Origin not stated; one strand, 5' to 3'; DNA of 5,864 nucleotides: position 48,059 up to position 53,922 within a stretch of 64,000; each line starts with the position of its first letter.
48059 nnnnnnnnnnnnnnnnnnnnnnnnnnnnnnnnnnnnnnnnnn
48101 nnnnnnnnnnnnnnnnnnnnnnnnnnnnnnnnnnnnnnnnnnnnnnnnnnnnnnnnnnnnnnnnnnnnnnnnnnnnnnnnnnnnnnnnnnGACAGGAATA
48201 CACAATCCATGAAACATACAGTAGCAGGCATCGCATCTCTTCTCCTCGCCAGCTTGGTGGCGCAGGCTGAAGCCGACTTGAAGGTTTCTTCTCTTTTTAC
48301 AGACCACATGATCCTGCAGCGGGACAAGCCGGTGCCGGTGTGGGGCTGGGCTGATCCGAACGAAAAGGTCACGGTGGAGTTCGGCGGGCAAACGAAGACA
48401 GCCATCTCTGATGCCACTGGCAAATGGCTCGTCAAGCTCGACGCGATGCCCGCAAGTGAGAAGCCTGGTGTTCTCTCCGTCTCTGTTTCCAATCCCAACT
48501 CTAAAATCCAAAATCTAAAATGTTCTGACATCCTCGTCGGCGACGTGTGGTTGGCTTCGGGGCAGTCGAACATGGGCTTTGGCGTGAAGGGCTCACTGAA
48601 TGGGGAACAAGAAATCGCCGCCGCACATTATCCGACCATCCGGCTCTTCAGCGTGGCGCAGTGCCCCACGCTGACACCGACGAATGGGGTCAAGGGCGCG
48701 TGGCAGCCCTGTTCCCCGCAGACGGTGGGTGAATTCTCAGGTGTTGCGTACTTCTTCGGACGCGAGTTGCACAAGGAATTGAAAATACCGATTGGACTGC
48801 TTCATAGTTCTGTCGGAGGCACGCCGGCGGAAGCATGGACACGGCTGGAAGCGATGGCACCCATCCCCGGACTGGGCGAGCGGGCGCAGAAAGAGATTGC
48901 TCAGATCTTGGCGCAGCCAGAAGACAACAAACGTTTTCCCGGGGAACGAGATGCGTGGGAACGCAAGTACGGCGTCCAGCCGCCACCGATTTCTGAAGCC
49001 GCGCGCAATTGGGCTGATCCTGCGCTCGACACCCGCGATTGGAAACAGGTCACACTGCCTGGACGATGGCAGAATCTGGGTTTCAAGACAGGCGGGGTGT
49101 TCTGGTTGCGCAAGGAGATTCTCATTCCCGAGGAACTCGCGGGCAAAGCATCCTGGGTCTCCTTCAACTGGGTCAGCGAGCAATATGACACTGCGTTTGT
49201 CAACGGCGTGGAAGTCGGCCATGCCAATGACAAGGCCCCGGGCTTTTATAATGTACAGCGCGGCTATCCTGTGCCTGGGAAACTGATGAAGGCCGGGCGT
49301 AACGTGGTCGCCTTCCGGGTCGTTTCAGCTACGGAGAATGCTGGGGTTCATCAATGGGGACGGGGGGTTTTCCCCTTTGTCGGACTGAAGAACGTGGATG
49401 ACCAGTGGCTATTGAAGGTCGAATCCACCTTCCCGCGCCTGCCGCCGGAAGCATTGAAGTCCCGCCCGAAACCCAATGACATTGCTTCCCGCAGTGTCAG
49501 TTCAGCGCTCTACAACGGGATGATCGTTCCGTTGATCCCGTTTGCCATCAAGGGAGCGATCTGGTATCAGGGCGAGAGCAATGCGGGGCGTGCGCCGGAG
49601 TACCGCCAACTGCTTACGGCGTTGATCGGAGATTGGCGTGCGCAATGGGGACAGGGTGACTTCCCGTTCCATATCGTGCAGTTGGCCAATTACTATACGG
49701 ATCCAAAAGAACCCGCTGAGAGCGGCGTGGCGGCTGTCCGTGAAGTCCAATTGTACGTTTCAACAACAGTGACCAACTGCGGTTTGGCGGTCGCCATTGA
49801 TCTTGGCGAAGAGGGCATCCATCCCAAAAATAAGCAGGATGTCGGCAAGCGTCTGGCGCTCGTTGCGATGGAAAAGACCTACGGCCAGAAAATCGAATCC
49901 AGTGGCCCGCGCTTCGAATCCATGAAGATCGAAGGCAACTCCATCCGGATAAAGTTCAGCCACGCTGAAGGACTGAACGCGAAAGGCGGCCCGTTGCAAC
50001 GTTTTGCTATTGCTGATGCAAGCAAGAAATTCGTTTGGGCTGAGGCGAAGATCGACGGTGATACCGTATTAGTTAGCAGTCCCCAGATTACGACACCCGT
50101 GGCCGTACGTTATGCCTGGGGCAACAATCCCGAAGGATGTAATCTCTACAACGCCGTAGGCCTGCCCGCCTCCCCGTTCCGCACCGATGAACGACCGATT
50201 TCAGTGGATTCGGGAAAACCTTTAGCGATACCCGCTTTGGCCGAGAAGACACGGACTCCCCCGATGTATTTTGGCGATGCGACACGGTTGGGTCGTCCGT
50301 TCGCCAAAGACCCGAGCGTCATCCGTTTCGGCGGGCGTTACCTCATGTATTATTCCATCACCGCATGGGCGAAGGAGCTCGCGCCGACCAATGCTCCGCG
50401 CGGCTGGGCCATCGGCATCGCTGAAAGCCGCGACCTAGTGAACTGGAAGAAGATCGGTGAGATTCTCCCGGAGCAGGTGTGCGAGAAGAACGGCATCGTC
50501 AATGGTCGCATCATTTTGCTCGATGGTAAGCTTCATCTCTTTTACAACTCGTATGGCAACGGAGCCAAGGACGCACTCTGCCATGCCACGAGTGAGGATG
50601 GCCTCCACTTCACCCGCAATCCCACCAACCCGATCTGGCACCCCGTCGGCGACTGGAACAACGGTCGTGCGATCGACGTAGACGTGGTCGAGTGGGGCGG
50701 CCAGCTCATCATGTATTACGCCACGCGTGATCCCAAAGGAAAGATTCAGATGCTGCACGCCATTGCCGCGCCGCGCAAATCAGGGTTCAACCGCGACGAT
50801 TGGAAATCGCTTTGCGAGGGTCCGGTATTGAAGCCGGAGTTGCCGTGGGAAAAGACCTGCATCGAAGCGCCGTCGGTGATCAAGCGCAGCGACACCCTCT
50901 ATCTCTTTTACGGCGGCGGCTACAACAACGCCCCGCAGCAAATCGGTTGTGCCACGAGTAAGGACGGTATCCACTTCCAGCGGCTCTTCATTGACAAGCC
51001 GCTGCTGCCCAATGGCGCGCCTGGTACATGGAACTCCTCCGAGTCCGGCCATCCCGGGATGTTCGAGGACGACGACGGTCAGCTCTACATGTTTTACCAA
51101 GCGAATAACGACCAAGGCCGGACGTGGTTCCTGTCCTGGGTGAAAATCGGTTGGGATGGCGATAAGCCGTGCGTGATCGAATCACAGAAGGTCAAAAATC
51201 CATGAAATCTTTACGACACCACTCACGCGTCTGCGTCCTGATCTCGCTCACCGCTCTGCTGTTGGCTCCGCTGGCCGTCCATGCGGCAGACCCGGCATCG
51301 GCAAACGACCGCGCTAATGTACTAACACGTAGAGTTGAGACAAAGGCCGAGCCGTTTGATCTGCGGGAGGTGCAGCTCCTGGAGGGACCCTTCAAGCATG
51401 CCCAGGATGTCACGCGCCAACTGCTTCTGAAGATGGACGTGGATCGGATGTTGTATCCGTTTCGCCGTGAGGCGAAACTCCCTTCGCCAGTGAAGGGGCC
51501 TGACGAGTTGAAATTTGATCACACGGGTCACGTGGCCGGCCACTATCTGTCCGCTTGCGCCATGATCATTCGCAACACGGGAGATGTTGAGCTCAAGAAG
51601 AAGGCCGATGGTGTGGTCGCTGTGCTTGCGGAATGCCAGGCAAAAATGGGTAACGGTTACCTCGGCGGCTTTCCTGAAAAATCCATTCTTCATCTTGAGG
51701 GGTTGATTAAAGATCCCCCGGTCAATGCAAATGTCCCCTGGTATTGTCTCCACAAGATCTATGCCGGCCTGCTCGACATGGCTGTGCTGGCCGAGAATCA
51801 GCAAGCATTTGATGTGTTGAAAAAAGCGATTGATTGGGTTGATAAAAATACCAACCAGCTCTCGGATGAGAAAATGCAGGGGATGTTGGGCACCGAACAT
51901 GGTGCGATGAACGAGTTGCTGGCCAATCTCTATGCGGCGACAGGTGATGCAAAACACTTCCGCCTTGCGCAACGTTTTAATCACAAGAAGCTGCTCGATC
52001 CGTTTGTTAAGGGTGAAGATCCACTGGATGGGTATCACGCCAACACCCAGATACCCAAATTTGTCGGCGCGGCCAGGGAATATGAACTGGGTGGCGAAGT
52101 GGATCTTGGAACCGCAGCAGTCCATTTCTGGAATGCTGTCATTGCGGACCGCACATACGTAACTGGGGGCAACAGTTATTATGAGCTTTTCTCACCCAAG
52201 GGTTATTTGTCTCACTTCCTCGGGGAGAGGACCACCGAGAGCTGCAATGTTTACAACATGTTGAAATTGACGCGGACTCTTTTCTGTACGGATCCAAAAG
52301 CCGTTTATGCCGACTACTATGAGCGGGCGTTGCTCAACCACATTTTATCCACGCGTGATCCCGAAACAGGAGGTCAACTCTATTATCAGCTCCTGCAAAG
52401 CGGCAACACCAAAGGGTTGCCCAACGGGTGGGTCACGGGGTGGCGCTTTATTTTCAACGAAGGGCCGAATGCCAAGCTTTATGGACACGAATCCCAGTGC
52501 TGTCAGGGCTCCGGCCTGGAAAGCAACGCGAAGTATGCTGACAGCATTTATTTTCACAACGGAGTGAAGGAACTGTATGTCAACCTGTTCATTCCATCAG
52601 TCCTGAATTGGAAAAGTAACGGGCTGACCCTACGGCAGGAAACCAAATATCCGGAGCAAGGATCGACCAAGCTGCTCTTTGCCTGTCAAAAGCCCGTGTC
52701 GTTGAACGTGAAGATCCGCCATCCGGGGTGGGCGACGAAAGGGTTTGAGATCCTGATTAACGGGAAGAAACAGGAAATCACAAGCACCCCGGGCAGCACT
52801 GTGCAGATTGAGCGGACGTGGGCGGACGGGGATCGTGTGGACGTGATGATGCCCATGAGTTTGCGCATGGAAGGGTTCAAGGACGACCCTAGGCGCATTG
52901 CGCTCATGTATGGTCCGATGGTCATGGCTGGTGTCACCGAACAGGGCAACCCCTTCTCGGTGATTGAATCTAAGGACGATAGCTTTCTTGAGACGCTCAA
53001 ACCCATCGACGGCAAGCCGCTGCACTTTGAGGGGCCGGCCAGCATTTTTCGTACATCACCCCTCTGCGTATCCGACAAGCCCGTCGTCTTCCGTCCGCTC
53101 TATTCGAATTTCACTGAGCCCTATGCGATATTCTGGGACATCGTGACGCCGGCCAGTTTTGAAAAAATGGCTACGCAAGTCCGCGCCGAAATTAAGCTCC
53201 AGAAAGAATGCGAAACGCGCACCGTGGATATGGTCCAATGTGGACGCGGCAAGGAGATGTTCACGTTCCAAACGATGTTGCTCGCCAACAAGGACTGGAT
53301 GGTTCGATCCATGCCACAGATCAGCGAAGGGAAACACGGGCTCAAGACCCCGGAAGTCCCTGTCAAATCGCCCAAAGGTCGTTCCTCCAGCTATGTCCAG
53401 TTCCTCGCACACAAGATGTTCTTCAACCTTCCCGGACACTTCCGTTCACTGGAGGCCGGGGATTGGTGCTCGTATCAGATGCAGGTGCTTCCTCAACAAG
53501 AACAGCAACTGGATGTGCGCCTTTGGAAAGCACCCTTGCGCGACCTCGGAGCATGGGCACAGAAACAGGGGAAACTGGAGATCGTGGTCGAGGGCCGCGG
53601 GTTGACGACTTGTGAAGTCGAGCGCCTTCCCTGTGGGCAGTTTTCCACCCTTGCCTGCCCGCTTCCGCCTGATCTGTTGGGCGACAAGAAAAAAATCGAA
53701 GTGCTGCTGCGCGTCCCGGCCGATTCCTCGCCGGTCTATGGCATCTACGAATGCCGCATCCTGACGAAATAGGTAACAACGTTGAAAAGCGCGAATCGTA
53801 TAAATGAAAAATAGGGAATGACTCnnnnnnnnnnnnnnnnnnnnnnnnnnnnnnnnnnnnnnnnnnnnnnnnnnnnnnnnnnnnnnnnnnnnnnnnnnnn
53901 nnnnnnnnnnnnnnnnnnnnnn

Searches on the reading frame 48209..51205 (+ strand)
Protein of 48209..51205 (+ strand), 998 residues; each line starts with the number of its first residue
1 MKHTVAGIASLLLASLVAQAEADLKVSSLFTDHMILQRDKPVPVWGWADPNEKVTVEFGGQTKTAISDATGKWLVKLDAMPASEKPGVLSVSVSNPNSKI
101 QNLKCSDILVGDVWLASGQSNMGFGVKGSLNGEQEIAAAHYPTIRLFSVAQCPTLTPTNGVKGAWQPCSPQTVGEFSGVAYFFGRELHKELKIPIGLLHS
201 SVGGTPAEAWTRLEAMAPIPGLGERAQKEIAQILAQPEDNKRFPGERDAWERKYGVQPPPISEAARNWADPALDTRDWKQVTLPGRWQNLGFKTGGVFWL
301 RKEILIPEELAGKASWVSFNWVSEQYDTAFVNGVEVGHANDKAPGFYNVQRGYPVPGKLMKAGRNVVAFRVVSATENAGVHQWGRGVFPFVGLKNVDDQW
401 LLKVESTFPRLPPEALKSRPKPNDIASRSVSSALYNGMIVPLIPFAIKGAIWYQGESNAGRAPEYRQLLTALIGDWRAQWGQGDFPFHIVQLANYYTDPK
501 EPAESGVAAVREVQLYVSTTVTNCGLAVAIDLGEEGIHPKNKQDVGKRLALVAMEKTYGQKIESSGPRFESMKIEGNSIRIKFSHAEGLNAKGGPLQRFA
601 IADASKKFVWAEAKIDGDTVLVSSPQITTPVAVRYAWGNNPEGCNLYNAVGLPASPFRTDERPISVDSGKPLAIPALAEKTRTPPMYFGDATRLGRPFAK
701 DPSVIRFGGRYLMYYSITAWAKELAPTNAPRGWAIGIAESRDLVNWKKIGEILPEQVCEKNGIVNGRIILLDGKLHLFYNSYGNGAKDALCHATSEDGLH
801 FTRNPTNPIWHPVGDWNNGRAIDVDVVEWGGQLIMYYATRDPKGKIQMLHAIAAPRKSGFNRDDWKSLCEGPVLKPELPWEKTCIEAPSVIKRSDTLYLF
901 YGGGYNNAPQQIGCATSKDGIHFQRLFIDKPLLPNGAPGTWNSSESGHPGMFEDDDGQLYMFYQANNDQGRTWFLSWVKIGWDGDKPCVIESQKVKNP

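Call 6: search_protein_families(library=pfam, proteins=[window:48209-51205:+], max_evalue=0.001)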
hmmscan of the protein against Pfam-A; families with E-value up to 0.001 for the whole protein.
window:48209-51205:+ (998 aa): 4 families
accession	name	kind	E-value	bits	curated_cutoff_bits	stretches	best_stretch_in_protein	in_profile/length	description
PF04616.20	Glyco_hydro_43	-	8.6e-18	65.1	32.2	1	698-980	9-282/288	Glycosyl hydrolases family 43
PF03629.24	SASA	-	1.2e-16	61.5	24.8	2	446-550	119-221/226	Carbohydrate esterase, sialic acid-specific acetylesterase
PF00251.26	Glyco_hydro_32N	-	1.3e-11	45.1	22.1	1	704-841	15-152/307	Glycosyl hydrolases family 32 N-terminal domain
PF04041.19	Glyco_hydro_130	-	1.4e-05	24.7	26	0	870-974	84-184/320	beta-1,4-mannooligosaccharide phosphorylase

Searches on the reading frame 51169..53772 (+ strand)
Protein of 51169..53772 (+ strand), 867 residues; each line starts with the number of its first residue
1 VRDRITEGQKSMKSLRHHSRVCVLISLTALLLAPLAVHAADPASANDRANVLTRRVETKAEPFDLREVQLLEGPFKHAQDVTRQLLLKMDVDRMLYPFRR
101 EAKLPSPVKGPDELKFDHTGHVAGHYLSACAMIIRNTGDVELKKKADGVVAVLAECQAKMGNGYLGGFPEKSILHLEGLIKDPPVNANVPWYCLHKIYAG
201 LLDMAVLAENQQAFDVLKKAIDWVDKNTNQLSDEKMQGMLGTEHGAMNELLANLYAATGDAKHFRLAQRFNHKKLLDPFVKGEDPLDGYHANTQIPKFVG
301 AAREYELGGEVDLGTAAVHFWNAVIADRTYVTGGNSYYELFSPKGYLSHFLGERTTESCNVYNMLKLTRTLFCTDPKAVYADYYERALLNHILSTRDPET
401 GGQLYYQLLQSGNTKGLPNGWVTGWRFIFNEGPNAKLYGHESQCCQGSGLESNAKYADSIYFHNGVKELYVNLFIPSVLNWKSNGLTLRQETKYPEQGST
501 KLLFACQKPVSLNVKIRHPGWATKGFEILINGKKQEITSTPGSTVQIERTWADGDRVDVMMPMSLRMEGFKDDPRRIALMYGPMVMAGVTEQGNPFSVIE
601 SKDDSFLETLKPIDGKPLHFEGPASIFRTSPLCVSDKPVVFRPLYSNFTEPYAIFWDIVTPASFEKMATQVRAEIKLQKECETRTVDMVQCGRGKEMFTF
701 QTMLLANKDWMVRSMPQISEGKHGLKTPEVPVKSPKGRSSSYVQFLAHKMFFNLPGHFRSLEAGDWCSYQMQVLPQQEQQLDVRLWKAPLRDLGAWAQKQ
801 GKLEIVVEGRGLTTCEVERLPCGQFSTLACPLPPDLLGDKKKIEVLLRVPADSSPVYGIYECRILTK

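Call 6: search_protein_families(library=pfam, proteins=[window:51169-53772:+], max_evalue=0.001)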
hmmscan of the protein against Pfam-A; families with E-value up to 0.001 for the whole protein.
window:51169-53772:+ (867 aa): 2 families
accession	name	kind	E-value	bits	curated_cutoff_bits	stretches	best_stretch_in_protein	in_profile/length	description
PF07944.18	Beta-AFase-like_GH127_cat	-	5.6e-98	328.8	24.9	1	67-457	1-375/376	Beta-L-arabinofuranosidase, GH127 catalytic domain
PF20736.2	Glyco_hydro127M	-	8.1e-26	90.4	24.2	1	469-563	2-95/95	Beta-L-arabinofuranosidase, GH127 middle domain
